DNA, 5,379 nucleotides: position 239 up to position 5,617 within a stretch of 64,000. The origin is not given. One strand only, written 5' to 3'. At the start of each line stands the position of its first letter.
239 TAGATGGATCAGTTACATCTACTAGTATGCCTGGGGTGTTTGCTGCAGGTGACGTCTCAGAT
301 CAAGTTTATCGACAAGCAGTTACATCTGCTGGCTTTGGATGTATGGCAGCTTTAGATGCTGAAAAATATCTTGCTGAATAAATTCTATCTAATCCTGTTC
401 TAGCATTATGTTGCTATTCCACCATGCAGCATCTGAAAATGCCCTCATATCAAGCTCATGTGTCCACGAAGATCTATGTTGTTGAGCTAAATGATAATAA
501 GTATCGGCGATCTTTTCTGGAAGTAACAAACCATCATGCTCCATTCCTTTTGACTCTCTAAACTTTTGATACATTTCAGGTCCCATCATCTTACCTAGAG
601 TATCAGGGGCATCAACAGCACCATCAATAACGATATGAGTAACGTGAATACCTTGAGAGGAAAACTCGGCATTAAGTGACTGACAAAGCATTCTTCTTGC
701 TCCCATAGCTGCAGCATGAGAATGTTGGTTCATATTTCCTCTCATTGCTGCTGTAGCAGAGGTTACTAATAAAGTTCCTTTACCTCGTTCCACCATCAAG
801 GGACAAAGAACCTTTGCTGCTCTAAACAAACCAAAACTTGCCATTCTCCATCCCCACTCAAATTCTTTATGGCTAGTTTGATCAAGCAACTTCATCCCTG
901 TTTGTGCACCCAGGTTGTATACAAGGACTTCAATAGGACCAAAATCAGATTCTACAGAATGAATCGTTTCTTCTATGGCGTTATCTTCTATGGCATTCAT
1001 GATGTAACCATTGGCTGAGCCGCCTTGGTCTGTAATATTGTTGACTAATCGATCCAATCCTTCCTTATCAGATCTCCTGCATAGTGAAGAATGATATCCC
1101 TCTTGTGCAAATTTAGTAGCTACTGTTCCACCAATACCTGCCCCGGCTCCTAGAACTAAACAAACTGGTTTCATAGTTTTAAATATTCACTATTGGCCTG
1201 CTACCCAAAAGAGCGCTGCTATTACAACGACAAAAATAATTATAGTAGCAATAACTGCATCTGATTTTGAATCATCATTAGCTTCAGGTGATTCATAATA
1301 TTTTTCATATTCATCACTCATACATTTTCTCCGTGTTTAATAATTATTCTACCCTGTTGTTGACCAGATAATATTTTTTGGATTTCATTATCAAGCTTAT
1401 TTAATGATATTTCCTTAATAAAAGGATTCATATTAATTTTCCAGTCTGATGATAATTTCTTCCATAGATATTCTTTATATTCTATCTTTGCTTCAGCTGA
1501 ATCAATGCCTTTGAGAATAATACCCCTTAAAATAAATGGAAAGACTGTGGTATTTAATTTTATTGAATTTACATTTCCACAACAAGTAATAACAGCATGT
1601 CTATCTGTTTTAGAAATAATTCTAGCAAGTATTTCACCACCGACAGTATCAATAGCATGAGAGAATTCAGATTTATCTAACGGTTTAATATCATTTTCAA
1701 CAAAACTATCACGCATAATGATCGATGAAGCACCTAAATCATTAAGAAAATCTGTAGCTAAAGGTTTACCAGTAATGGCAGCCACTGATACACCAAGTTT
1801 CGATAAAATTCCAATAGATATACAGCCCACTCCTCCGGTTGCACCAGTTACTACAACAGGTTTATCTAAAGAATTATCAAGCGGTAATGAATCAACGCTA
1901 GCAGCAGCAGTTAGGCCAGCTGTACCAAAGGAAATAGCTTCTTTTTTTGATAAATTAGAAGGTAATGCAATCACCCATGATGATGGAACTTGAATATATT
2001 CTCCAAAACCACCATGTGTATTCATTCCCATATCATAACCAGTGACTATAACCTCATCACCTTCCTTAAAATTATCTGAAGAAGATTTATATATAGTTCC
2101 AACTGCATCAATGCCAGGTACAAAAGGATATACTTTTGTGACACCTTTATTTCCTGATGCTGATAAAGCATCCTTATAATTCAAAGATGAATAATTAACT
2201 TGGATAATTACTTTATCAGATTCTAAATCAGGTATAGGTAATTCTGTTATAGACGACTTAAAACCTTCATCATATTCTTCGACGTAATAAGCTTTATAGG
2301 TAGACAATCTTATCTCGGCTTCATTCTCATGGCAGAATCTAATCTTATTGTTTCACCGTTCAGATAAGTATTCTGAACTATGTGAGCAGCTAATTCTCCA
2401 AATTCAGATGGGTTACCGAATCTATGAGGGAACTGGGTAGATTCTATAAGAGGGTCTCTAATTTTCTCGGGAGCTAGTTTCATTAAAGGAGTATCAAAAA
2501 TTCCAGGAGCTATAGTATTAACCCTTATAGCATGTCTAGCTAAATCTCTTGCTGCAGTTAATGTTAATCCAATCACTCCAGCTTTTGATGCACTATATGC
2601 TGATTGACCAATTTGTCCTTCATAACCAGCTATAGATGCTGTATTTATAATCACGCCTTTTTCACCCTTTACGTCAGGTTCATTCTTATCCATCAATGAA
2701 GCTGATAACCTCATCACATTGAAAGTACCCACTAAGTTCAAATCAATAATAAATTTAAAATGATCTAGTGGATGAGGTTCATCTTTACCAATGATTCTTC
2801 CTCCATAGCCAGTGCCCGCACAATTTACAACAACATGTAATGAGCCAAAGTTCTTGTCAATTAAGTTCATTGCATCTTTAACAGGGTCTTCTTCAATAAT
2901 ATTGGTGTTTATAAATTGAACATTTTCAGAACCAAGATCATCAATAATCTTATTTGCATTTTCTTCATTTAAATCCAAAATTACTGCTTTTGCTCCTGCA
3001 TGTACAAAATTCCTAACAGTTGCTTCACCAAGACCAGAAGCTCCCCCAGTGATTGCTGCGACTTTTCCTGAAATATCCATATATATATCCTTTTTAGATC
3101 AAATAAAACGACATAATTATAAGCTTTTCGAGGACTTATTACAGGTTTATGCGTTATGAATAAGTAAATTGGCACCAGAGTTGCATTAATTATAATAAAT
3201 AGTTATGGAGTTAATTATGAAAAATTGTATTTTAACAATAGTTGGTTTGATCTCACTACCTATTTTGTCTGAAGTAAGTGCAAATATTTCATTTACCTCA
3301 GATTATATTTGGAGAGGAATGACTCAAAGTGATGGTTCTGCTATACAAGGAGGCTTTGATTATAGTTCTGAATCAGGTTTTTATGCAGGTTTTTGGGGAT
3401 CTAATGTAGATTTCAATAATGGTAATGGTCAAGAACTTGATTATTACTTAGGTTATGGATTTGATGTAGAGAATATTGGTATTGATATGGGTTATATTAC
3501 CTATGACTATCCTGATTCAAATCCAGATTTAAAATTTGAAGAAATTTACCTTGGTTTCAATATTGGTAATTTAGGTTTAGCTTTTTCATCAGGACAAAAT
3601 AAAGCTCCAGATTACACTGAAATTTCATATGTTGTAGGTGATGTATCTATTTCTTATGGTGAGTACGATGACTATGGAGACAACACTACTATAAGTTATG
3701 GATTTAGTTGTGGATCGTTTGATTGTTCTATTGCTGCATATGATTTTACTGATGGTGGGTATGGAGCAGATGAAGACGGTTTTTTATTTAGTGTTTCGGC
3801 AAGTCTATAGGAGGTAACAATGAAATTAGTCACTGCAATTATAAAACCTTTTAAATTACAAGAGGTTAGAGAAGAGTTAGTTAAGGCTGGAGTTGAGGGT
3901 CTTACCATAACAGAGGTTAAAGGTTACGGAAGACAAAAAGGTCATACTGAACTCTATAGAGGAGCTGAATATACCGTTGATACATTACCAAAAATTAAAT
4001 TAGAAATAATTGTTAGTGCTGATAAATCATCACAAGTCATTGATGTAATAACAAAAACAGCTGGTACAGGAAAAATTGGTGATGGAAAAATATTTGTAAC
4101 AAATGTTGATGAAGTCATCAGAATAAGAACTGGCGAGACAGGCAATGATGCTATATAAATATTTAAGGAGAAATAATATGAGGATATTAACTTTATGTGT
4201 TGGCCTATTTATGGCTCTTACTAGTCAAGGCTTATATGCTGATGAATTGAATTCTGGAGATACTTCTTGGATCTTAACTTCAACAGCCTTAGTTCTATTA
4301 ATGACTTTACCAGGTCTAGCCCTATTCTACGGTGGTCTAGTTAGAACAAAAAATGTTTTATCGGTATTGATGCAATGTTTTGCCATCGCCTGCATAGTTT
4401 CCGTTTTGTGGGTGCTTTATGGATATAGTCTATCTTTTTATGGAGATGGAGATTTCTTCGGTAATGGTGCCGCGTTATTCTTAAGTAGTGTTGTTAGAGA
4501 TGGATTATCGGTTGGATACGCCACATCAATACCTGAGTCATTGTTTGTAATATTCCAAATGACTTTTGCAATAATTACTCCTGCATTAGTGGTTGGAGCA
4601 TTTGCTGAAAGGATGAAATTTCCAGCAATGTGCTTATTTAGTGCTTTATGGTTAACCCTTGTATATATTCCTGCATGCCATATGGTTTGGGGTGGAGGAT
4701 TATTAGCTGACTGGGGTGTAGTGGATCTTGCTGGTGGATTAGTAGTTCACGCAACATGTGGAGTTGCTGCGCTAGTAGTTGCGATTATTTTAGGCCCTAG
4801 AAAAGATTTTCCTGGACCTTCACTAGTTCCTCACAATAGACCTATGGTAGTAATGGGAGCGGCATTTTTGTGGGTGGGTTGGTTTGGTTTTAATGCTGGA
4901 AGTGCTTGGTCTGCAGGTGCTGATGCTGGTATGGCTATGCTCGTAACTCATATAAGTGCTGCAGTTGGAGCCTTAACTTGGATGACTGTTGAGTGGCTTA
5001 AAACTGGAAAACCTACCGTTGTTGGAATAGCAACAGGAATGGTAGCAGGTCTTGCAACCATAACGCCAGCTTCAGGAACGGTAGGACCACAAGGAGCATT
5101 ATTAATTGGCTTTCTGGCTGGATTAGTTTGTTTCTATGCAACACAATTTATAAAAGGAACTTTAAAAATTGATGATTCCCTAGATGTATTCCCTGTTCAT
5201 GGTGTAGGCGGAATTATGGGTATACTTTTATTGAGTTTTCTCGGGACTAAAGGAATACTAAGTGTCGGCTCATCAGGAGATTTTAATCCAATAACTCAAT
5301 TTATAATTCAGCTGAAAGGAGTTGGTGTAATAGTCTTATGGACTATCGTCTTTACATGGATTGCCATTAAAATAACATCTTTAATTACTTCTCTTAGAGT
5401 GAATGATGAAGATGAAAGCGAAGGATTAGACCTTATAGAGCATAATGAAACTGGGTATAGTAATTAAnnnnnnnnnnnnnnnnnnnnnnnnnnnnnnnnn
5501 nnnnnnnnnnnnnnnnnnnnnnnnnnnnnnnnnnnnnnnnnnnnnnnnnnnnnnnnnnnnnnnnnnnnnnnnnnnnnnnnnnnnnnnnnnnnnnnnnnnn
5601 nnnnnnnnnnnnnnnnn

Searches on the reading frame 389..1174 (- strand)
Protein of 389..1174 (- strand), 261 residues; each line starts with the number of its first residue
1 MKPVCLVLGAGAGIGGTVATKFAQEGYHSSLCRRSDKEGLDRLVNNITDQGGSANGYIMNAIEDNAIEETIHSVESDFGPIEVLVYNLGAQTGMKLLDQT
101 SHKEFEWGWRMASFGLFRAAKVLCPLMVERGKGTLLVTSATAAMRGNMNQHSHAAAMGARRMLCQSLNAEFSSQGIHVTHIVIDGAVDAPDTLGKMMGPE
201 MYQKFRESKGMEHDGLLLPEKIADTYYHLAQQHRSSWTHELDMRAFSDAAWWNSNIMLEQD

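Call 8: search_protein_families(library=pfam, proteins=[window:389-1174:-], max_evalue=0.0001)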
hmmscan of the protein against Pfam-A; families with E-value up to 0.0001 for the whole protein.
window:389-1174:- (261 aa): 3 families
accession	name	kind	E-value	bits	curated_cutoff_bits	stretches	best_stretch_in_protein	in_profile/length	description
PF00106.31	adh_short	-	4.1e-24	85.6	26.6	1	4-182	2-178/195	short chain dehydrogenase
PF13561.12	adh_short_C2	-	2.9e-21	76.6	27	1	9-236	1-223/236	Enoyl-(Acyl carrier protein) reductase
PF08659.16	KR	-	2.3e-05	24.8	22.6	1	5-167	3-163/180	KR domain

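Call 31: search_protein_families(library=ncbifam, proteins=[window:389-1174:-], max_evalue=1e-20)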
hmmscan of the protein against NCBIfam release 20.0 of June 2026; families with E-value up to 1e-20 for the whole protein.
window:389-1174:- (261 aa): 9 families
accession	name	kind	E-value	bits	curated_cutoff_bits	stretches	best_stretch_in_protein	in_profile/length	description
NF004791.0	PRK06138.1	equivalog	1e-25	90.5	312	1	4-235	7-236/252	SDR family oxidoreductase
NF004773.0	PRK06113.1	equivalog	3.7e-24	85.6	367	1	4-226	13-228/255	7-alpha-hydroxysteroid dehydrogenase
TIGR01830.1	3oxo_ACP_reduc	equivalog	1.1e-23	84.2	297.75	1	5-234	1-224/239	3-oxoacyl-[acyl-carrier-protein] reductase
NF009466.0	PRK12826.1-2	subfamily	8.4e-23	81.1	222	1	4-233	5-229/248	3-oxoacyl-ACP reductase FabG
NF005559.1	PRK07231.1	subfamily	9e-22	77.8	215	1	4-232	6-231/249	glucose 1-dehydrogenase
NF005806.0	PRK07666.1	equivalog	1.2e-21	77.1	286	1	5-181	10-184/239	3-ketoacyl-ACP reductase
NF005681.0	PRK07478.1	subfamily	1.6e-21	76.9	267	1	4-235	8-236/254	SDR family oxidoreductase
NF005672.0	PRK07454.1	equivalog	1.7e-21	76.5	234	1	3-236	7-227/241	SDR family oxidoreductase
NF005854.0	PRK07775.1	equivalog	2.3e-21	76.3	260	1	5-244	13-251/274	SDR family oxidoreductase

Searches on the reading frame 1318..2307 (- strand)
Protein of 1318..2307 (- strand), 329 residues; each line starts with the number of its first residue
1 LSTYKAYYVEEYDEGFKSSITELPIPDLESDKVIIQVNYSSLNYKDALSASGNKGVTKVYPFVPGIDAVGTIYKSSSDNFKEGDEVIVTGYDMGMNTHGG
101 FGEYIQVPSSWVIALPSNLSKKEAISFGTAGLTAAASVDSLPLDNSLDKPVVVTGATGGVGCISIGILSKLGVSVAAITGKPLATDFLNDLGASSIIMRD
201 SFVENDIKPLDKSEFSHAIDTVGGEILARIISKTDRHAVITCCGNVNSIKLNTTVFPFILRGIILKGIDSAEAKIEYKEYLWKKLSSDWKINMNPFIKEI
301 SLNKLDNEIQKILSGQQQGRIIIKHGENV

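Call 8: search_protein_families(library=pfam, proteins=[window:1318-2307:-], max_evalue=0.0001)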
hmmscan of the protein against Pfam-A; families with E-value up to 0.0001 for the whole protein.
window:1318-2307:- (329 aa): 2 families
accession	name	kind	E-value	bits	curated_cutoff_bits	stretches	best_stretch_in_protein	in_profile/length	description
PF08240.17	ADH_N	-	7.3e-13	49.1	23.5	1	30-116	2-103/104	Alcohol dehydrogenase GroES-like domain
PF00107.32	ADH_zinc_N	-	1.3e-07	32.1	31.8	1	159-282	1-124/129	Zinc-binding dehydrogenase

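Call 31: search_protein_families(library=ncbifam, proteins=[window:1318-2307:-], max_evalue=1e-20)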
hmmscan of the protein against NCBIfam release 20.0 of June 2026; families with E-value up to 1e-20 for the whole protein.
window:1318-2307:- (329 aa): 5 families
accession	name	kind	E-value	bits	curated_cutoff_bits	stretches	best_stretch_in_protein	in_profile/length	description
TIGR02823.1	oxido_YhdH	subfamily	1e-112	376.2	297.25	1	5-324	1-323/324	acrylyl-CoA reductase family protein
NF051456.1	acrylyl_AcuI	equivalog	9.4e-83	277.7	440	1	5-324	2-323/325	acrylyl-CoA reductase (NADPH)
NF010344.0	PRK13771.1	subfamily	1.5e-30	106.3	349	0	94-325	111-333/334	putative alcohol dehydrogenase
NF041172.1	AcrlCoa_red_Thmprot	equivalog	9e-24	84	500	0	96-324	113-333/334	acryloyl-CoA reductase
TIGR02824.1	quinone_pig3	subfamily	5.1e-22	78.3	296.8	1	19-323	16-323/325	putative NAD(P)H quinone oxidoreductase, PIG3 family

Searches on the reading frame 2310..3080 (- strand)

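Call 8: search_protein_families(library=pfam, proteins=[window:2310-3080:-], max_evalue=0.0001)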
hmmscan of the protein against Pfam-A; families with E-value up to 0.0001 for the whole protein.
window:2310-3080:- (256 aa): 3 families
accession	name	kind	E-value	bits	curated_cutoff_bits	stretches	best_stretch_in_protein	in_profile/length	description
PF00106.31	adh_short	-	4.9e-48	163.6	26.6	1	6-203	1-190/195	short chain dehydrogenase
PF13561.12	adh_short_C2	-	5.3e-38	131.3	27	1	14-248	3-232/236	Enoyl-(Acyl carrier protein) reductase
PF08659.16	KR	-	2.9e-08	34.3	22.6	1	10-167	5-154/180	KR domain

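Call 31: search_protein_families(library=ncbifam, proteins=[window:2310-3080:-], max_evalue=1e-20)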
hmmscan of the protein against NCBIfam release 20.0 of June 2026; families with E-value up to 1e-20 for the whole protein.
window:2310-3080:- (256 aa): 116 families (the best 25 are shown)
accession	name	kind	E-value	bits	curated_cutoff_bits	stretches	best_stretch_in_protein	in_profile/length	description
NF004198.0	PRK05653.1-3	equivalog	4.6e-53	180.2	296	1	4-247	6-242/248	3-oxoacyl-ACP reductase FabG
NF006072.0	PRK08217.1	subfamily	6.4e-51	173.6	298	1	1-253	1-253/253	3-ketoacyl-(acyl-carrier-protein) reductase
NF005559.1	PRK07231.1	subfamily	1.1e-43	149.6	215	1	3-251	2-247/249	glucose 1-dehydrogenase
TIGR01830.1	3oxo_ACP_reduc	equivalog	6.5e-43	147.1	297.75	1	9-251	2-238/239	3-oxoacyl-[acyl-carrier-protein] reductase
NF009093.0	PRK12429.1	subfamily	8.5e-41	139.9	258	1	2-201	2-193/259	3-hydroxybutyrate dehydrogenase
NF009466.0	PRK12826.1-2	subfamily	8.7e-41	140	222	1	6-252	4-245/248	3-oxoacyl-ACP reductase FabG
NF004197.0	PRK05653.1-1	equivalog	7.4e-40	137.1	332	1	3-253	5-248/249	3-oxoacyl-ACP reductase FabG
NF005067.0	PRK06484.1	equivalog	2.7e-39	135.1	713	1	4-249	8-249/524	short chain dehydrogenase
NF052558.1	MBtsdlDhBudC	equivalog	7.3e-39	133.8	270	1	4-249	2-239/250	meso-2,3-butanediol dehydrogenase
NF004791.0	PRK06138.1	equivalog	1.3e-38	132.8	312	1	1-245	1-243/252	SDR family oxidoreductase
NF053702.1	TrHdxCHCADhChcB1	equivalog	2.6e-38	131.8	400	1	3-200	2-193/250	trans-4-hydroxycyclohexanecarboxylate dehydrogenase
NF004818.0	PRK06172.1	equivalog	3e-38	131.6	336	1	1-235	3-229/253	SDR family oxidoreductase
TIGR01829.1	AcAcCoA_reduct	subfamily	3.8e-37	128.2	302.1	1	6-249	1-238/242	acetoacetyl-CoA reductase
NF009464.0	PRK12824.1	subfamily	1e-36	126.9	269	1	6-253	3-244/245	3-oxoacyl-ACP reductase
NF006070.0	PRK08213.1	subfamily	6.3e-36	124.2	279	1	2-250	9-255/259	gluconate 5-dehydrogenase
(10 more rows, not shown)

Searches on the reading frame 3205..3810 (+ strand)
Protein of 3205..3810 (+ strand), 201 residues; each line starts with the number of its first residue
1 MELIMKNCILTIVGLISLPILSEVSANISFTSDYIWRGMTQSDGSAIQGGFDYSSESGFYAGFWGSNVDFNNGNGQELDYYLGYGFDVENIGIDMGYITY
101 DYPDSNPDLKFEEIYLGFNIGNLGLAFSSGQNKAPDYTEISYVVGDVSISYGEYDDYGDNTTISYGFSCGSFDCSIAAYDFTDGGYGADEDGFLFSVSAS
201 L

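Call 8: search_protein_families(library=pfam, proteins=[window:3205-3810:+], max_evalue=0.0001)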
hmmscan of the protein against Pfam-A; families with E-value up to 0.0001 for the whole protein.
window:3205-3810:+ (201 aa): 1 family
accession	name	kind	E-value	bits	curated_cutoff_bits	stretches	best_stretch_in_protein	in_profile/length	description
PF09694.16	Gcw_chp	-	2.4e-22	80.5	24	1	23-189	9-185/230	Bacterial protein of unknown function (Gcw_chp)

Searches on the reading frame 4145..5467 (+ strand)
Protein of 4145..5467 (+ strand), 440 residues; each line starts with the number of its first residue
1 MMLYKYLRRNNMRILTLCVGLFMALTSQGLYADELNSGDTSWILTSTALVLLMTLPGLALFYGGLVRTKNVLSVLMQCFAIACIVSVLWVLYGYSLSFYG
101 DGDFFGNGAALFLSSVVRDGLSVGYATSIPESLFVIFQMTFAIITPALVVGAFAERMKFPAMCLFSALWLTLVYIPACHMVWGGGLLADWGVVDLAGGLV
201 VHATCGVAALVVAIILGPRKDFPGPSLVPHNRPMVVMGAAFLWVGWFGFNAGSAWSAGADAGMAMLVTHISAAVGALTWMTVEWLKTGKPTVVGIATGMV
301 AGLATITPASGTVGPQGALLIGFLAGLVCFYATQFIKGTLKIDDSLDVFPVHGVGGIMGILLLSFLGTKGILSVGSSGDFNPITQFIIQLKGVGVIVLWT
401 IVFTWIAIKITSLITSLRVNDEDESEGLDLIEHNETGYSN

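Call 8: search_protein_families(library=pfam, proteins=[window:4145-5467:+], max_evalue=0.0001)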
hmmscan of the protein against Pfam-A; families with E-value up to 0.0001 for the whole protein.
window:4145-5467:+ (440 aa): 1 family
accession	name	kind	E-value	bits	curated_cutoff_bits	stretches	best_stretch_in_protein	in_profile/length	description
PF00909.26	Ammonium_transp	-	1.1e-116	390.3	23.2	1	42-438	2-399/399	Ammonium Transporter Family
